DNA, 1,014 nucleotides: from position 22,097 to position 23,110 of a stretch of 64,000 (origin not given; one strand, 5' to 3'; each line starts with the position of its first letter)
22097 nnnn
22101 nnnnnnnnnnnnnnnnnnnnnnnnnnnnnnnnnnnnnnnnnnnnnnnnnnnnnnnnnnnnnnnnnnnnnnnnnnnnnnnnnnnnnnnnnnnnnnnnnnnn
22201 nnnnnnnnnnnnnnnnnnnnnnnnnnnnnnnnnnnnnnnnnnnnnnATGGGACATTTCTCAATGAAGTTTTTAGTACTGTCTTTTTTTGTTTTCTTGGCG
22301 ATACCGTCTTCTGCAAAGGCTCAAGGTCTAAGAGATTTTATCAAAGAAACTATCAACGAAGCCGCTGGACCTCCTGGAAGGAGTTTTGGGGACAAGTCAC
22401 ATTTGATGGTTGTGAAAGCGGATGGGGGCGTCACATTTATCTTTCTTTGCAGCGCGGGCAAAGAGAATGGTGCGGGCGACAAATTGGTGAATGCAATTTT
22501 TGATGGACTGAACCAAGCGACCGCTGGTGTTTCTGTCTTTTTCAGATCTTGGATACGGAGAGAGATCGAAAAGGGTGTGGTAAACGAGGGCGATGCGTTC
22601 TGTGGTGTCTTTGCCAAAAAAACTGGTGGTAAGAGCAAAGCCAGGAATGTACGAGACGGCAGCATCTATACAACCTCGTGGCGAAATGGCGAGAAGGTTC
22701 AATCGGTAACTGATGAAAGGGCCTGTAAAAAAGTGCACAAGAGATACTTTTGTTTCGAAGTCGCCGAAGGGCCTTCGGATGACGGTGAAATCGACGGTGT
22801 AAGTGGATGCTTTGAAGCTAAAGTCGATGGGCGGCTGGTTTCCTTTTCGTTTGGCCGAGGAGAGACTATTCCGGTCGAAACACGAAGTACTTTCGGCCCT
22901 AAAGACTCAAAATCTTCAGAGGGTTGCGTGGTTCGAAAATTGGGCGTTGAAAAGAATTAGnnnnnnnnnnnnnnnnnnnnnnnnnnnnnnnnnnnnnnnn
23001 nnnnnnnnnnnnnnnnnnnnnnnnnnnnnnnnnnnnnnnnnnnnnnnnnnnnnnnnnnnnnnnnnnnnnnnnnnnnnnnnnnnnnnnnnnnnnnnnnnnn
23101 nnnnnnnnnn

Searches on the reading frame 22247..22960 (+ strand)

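Call 3: search_protein_families(library=pfam, proteins=[window:22247-22960:+], max_evalue=0.1)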
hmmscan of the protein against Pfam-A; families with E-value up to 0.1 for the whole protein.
window:22247-22960:+ (237 aa): 1 family
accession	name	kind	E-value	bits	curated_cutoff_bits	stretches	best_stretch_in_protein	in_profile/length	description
PF01674.24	Lipase_2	-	0.091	12.7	20.3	0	131-171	26-67/219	Lipase (class 2)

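Call 4: search_protein_families(library=padloc, proteins=[window:22247-22960:+], max_evalue=0.1)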
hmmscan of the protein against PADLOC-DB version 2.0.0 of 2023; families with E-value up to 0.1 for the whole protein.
window:22247-22960:+ (237 aa): 0 families
